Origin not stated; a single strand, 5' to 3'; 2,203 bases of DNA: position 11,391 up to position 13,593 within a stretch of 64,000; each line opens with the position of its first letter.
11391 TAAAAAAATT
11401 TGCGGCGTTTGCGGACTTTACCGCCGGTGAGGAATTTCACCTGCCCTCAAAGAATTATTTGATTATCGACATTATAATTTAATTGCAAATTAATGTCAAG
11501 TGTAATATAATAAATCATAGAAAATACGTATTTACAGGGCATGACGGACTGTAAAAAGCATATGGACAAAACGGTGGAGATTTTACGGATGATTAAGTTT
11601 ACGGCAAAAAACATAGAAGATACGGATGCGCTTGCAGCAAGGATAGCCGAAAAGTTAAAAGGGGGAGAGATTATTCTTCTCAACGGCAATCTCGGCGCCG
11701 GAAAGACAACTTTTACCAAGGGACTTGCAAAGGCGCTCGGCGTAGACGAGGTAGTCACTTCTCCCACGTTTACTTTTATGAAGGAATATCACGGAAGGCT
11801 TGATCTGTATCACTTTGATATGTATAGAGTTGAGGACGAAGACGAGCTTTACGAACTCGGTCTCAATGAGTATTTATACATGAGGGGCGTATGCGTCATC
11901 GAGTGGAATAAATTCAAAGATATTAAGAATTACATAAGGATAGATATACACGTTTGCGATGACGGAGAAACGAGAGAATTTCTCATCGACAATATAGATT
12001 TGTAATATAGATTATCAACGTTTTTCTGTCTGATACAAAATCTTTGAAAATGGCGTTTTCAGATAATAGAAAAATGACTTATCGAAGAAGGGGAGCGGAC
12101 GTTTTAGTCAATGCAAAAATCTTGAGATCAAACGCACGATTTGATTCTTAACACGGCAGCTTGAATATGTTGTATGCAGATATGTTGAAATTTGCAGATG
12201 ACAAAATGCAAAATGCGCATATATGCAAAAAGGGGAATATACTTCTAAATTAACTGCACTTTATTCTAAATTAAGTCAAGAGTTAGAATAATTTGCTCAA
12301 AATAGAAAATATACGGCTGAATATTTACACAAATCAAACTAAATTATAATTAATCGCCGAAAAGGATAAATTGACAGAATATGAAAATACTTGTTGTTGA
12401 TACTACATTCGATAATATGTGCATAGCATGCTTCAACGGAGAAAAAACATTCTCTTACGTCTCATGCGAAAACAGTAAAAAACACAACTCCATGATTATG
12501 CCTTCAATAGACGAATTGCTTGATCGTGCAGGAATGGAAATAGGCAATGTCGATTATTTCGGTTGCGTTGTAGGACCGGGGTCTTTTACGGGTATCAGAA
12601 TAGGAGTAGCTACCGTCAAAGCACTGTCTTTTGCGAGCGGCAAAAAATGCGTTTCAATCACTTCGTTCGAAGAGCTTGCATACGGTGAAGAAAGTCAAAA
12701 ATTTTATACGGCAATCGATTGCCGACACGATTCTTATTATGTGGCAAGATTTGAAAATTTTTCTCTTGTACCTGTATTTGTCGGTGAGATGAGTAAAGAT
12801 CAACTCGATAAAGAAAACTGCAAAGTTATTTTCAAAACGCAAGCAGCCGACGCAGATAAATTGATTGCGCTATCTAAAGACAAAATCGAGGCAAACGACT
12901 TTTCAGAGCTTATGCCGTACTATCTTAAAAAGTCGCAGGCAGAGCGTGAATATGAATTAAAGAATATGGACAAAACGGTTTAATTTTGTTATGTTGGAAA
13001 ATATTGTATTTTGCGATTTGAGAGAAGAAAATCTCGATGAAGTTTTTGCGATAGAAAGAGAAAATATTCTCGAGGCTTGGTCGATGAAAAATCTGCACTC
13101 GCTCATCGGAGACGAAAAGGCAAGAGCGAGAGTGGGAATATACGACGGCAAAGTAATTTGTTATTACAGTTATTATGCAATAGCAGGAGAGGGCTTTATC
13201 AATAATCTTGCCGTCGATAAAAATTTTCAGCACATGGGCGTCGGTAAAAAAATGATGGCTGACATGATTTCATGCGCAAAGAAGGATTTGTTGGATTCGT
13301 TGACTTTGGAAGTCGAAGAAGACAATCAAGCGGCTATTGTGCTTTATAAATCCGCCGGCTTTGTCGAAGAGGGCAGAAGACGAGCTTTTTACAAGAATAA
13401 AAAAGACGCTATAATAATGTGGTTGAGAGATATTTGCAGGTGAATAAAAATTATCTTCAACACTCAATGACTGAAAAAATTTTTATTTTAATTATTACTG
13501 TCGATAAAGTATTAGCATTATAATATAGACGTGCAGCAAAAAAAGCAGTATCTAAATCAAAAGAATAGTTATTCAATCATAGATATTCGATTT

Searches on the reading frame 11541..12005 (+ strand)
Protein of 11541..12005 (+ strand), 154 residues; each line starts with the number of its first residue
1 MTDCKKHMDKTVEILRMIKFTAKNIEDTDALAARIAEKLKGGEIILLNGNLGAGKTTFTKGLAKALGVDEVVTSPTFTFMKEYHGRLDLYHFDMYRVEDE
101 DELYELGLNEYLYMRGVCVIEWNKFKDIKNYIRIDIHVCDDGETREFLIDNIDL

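Call 12: search_protein_families(library=pfam, proteins=[window:11541-12005:+], max_evalue=0.00001)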
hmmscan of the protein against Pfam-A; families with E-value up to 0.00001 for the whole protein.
window:11541-12005:+ (154 aa): 1 family
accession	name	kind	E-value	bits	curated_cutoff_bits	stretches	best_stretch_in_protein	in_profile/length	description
PF02367.23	TsaE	-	5e-40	136.8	26.6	1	23-141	2-121/128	Threonylcarbamoyl adenosine biosynthesis protein TsaE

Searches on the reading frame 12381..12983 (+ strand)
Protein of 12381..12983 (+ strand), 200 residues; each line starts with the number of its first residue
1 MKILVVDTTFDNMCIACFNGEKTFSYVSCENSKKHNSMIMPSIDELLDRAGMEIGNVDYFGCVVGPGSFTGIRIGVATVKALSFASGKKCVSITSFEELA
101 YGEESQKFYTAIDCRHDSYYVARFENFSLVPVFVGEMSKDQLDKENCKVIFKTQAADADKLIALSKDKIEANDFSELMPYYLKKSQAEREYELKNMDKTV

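Call 12: search_protein_families(library=pfam, proteins=[window:12381-12983:+], max_evalue=0.00001)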
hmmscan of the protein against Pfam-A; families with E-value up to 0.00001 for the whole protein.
window:12381-12983:+ (200 aa): 1 family
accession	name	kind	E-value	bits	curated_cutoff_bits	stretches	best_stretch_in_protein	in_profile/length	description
PF00814.31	TsaD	-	2.7e-19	70.4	24.8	1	32-127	26-129/264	tRNA N6-adenosine threonylcarbamoyltransferase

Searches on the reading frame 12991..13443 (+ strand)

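Call 12: search_protein_families(library=pfam, proteins=[window:12991-13443:+], max_evalue=0.00001)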
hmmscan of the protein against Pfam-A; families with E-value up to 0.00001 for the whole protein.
window:12991-13443:+ (150 aa): 4 families
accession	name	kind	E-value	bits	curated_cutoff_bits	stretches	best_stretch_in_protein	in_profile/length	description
PF00583.31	Acetyltransf_1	-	1.9e-13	51.2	20.7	1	17-124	3-116/116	Acetyltransferase (GNAT) family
PF13508.13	Acetyltransf_7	-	3.6e-10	40.5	27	1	51-126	10-84/84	Acetyltransferase (GNAT) domain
PF13673.13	Acetyltransf_10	-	1.1e-09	38.7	23.6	1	24-131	11-114/128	Acetyltransferase (GNAT) domain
PF08445.16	FR47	-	4.5e-06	27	22.1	1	48-126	2-79/86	FR47-like protein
